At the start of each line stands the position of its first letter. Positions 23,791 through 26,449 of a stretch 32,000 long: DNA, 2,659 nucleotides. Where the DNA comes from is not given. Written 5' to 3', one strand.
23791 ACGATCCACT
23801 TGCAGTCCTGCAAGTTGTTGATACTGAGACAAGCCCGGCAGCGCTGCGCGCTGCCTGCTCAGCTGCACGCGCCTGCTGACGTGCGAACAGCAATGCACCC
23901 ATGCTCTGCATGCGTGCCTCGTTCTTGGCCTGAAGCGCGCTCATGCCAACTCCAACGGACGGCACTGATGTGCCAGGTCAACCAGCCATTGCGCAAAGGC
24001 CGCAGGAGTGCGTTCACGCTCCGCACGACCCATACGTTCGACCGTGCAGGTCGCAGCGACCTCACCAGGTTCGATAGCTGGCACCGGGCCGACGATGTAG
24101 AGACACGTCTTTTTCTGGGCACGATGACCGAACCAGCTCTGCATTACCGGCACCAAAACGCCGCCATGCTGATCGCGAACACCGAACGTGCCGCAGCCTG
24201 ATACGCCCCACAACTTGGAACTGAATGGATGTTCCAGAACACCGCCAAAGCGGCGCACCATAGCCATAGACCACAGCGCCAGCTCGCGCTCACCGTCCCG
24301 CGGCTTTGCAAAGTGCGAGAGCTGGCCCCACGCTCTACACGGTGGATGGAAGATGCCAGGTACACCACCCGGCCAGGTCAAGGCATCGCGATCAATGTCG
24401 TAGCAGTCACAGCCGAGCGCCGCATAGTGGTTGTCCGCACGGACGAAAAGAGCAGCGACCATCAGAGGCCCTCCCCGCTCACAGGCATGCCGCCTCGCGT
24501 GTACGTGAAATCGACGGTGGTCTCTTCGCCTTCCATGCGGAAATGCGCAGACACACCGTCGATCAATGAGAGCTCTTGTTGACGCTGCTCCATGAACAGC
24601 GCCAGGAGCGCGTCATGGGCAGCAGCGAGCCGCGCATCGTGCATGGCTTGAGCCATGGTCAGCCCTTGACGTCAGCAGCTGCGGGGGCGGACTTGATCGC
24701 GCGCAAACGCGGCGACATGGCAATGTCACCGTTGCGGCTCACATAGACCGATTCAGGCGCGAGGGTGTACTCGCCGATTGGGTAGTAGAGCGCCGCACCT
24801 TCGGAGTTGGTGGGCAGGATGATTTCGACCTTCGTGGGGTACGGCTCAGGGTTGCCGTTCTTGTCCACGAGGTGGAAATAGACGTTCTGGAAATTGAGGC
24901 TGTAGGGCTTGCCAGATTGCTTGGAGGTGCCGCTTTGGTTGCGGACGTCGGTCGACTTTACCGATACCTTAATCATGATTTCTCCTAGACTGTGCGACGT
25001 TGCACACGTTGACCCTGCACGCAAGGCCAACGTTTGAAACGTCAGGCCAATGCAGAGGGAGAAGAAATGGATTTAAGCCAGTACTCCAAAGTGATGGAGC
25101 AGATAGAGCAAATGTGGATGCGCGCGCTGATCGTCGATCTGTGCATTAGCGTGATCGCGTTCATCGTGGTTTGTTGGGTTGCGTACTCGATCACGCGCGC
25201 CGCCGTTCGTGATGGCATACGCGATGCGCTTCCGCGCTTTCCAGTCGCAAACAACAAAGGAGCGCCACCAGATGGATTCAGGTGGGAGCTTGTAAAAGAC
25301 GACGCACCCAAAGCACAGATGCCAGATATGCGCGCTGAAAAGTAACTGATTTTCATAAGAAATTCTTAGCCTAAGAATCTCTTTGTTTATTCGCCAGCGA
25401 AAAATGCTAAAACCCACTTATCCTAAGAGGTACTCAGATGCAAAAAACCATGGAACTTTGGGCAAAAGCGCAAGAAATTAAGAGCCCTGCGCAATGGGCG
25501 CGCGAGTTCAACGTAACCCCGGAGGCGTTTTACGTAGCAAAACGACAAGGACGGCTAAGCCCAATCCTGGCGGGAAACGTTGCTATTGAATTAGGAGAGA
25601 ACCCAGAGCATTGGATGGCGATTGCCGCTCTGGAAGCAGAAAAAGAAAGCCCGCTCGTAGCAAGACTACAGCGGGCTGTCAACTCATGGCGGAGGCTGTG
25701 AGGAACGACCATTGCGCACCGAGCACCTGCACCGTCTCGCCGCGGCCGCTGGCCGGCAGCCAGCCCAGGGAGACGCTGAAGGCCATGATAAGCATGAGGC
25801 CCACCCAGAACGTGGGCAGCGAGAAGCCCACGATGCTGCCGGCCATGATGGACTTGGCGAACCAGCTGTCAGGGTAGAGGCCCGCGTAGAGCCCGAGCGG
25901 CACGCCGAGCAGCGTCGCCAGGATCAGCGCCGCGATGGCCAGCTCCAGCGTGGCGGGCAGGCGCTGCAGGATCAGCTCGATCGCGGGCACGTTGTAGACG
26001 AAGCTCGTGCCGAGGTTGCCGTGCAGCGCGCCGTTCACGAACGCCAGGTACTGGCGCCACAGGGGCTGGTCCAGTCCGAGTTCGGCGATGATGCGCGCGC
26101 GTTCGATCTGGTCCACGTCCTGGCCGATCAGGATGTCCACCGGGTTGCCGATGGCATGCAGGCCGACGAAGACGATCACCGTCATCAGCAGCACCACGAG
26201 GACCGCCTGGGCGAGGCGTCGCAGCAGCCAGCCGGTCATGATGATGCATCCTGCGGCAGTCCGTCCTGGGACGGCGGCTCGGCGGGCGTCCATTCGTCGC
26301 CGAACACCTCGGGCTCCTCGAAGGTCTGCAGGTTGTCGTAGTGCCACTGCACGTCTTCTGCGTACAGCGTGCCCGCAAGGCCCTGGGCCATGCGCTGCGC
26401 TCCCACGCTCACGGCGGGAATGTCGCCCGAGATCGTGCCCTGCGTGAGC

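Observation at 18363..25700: Integrated inovirus-like prophage that carries a resolvase-type serine recombinase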

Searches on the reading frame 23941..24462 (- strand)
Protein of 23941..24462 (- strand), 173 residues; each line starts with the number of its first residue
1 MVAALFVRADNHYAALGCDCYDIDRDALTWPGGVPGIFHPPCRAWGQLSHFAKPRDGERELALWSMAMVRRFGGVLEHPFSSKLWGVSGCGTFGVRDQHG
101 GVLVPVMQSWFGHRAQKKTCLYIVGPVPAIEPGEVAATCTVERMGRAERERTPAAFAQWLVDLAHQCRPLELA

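Call 6: search_protein_families(library=pfam, max_evalue=0.01, proteins=[window:23941-24462:-])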
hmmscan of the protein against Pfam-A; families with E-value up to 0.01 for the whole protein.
window:23941-24462:- (173 aa): 0 families

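Call 7: search_protein_families(library=phrogs, max_evalue=0.01, proteins=[window:23941-24462:-])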
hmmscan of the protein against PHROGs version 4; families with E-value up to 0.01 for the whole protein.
window:23941-24462:- (173 aa): 1 family
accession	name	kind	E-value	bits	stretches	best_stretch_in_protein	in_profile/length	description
phrog_12600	-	unknown function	3.2e-49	168.1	1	1-128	3-131/203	-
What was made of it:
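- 23941..24462 (-): Conserved 173-aa protein of unknown function. phrog_12600, E=3e-49 (call 7).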

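Call 68: search_solved_structures(query=window:23941-24462:-, max_evalue=1)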
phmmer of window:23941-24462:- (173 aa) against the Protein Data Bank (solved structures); distinct sequences matched with E-value up to 1: 0.
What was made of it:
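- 23941..24462 (-): No solved relative (call 68).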

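Call 91: search_protein_families(library=ncbifam, max_evalue=0.01, proteins=[window:23941-24462:-])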
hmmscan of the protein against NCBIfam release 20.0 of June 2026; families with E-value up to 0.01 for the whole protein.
window:23941-24462:- (173 aa): 0 families
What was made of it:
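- Tried and rejected: No Pfam, NCBIfam or PDB match (calls 6, 68, 91).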

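Call 98: predict_structure(protein=window:23941-24462:-)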
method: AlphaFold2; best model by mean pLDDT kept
length: 173 residues; sequences in the alignment: 1
mean_pLDDT: 33.7   pTM: 0.28
mean pLDDT of the five models: 33.7, 31.6, 31.5, 31.0, 30.8
residues with pLDDT >= 90: 0; 70-90: 0; 50-70: 2; < 50: 171
segments of 3 or more residues with pLDDT < 50: 1-158, 163-173
pLDDT, mean of each block of 10 residues (from residue 1): 29 31 34 28 29 31 30 31 27 35 33 32 34 35 43 48 44 29
secondary structure, 60 per line:
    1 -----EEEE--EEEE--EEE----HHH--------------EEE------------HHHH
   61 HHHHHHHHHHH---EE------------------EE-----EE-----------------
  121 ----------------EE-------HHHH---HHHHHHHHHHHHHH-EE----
elements in order: E6-9 E12-15 E18-20 E42-44 H57-71 H146-149 H153-166
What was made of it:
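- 23941..24462 (-): The structure model was unusable, pLDDT 34 (call 98).
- Tried and rejected: The single-sequence AlphaFold model had pLDDT 34 and was discarded (call 98).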

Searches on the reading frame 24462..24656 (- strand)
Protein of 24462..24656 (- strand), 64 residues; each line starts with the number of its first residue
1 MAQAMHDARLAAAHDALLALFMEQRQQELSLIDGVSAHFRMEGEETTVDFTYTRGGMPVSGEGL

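Call 6: search_protein_families(library=pfam, max_evalue=0.01, proteins=[window:24462-24656:-])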
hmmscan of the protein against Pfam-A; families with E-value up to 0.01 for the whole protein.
window:24462-24656:- (64 aa): 0 families

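Call 7: search_protein_families(library=phrogs, max_evalue=0.01, proteins=[window:24462-24656:-])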
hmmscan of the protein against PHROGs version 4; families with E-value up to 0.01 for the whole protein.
window:24462-24656:- (64 aa): 0 families

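Call 16: search_protein_families(library=phrogs, max_evalue=0.1, proteins=[window:24462-24656:-])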
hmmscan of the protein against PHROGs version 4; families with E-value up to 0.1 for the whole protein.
window:24462-24656:- (64 aa): 0 families

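Call 91: search_protein_families(library=ncbifam, max_evalue=0.01, proteins=[window:24462-24656:-])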
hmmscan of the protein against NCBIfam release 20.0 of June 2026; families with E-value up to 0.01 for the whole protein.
window:24462-24656:- (64 aa): 0 families
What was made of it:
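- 24462..24656 (-): 64-aa ORF of unknown function. No family match (calls 6, 7, 91).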

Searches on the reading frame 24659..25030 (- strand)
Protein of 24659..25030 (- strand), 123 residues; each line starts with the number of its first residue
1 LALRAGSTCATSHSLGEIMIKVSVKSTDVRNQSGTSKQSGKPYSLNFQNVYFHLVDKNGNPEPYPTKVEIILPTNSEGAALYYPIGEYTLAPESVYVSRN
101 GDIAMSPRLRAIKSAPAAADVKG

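Call 6: search_protein_families(library=pfam, max_evalue=0.01, proteins=[window:24659-25030:-])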
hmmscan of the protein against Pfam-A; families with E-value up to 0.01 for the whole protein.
window:24659-25030:- (123 aa): 1 family
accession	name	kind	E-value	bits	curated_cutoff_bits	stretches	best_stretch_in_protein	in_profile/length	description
PF02303.23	Phage_DNA_bind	-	2e-11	44.5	25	1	19-109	2-80/82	Helix-destabilising protein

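Call 7: search_protein_families(library=phrogs, max_evalue=0.01, proteins=[window:24659-25030:-])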
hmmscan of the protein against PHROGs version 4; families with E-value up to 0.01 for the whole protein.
window:24659-25030:- (123 aa): 1 family
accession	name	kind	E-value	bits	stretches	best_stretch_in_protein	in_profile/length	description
phrog_1199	-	DNA, RNA and nucleotide metabolism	2.6e-11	44.5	1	18-118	2-92/98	single strand DNA binding protein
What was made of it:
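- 24659..24976 (-): gV-type single-stranded-DNA-binding protein, 105 aa. PF02303, E=2e-11, and phrog_1199 (calls 6, 7).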

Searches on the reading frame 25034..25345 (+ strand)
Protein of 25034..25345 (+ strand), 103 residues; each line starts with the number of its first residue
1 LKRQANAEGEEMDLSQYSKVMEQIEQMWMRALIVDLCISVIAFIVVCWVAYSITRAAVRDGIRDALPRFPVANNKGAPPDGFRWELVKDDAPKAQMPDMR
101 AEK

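Call 16: search_protein_families(library=phrogs, max_evalue=0.1, proteins=[window:25034-25345:+])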
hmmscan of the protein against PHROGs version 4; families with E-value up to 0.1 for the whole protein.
window:25034-25345:+ (103 aa): 0 families

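Call 18: search_protein_families(library=pfam, max_evalue=0.1, proteins=[window:25034-25345:+])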
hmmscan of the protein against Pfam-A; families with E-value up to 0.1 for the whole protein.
window:25034-25345:+ (103 aa): 2 families
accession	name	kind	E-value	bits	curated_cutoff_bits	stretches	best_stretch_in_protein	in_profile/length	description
PF15706.10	TMEM132_C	-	0.00095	19.3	27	1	3-56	10-62/87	TMEM132 C-terminal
PF13520.12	AA_permease_2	-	0.065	12.6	27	1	17-73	260-317/427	Amino acid permease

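Call 91: search_protein_families(library=ncbifam, max_evalue=0.01, proteins=[window:25067-25345:+])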
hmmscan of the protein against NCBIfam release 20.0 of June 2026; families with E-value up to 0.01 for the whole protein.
window:25067-25345:+ (92 aa): 1 family
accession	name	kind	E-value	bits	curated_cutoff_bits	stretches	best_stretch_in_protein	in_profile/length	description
TIGR01701.1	Fdhalpha-like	subfamily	0.0094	14.1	582.15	1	20-90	540-610/744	FdhF/YdeP family oxidoreductase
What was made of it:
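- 25067..25345 (+): 92-aa membrane protein, transcribed divergently from gV. No significant family match (calls 16, 18, 91).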

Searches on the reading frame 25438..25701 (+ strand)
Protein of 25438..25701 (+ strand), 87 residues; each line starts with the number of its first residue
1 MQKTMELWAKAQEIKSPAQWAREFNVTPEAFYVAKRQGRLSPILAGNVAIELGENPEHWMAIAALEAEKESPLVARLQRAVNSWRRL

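Call 16: search_protein_families(library=phrogs, max_evalue=0.1, proteins=[window:25438-25701:+])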
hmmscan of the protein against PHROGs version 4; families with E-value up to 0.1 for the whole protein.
window:25438-25701:+ (87 aa): 2 families
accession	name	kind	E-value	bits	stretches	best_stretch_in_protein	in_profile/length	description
phrog_31301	-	DNA, RNA and nucleotide metabolism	3.1e-29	102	1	1-81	1-81/87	DNA binding protein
phrog_638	-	transcription regulation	0.0019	19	1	3-70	6-74/145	transcriptional regulator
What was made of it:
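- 25438..25701 (+): 87-aa DNA-binding regulator (putative repressor). Its last four codons (WRRL) are the P arm of attP, and its stop codon is completed by host bases. phrog_31301 'DNA binding protein', E=3e-29 (call 16).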

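Call 18: search_protein_families(library=pfam, max_evalue=0.1, proteins=[window:25438-25701:+])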
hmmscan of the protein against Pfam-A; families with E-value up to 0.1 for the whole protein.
window:25438-25701:+ (87 aa): 0 families

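Call 66: find_encoding_contigs(protein=window:25438-25701:+, flank=3000, max_places=10)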
Protein window:25438-25701:+ (87 aa): 6 contigs read that carry it; 3 places shown.
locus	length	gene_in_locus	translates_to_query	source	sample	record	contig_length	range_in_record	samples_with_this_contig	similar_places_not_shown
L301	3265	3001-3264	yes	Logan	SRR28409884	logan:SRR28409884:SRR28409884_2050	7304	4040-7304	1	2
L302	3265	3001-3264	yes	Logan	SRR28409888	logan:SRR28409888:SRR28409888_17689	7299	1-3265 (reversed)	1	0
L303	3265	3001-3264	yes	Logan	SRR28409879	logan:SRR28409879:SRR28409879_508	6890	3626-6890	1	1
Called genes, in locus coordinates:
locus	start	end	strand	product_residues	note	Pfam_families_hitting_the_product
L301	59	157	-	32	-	-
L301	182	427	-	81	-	-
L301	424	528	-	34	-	-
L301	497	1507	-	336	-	PF20199:RepSA (weak), PF23343:REP_ORF2-G2P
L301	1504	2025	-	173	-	-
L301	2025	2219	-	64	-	-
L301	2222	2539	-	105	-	PF02303:Phage_DNA_bind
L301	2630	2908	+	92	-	-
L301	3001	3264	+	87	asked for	?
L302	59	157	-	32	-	-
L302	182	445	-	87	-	-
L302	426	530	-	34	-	-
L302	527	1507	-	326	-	PF23343:REP_ORF2-G2P, PF20199:RepSA (weak)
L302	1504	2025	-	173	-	-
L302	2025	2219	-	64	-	-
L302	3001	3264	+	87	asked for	?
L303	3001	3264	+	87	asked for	?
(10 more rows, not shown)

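Call 91: search_protein_families(library=ncbifam, max_evalue=0.01, proteins=[window:25438-25701:+])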
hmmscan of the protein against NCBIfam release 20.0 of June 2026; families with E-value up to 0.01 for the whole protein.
window:25438-25701:+ (87 aa): 0 families

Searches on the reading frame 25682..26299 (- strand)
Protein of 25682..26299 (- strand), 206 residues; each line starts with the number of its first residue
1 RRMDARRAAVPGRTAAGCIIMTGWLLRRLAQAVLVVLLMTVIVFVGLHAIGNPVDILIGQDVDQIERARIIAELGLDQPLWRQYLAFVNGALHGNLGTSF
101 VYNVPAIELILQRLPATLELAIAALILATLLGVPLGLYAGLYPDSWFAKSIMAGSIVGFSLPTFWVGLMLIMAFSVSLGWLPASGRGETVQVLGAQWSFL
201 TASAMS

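Call 18: search_protein_families(library=pfam, max_evalue=0.1, proteins=[window:25682-26299:-])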
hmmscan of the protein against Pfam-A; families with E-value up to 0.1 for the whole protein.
window:25682-26299:- (206 aa): 2 families
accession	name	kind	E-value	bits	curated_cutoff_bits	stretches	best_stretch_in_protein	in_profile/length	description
PF19300.4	BPD_transp_1_N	-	2.7e-11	44.1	23.8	1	21-121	1-114/114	Binding-prot-dependent transport system membrane comp, N-term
PF00528.27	BPD_transp_1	-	1.6e-06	28.4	26.4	1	132-190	1-44/184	Binding-protein-dependent transport system inner membrane component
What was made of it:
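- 25701..26239 (-): 5' part of the split DppB-like ABC permease gene (host). PF19300 and PF00528 (call 18).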
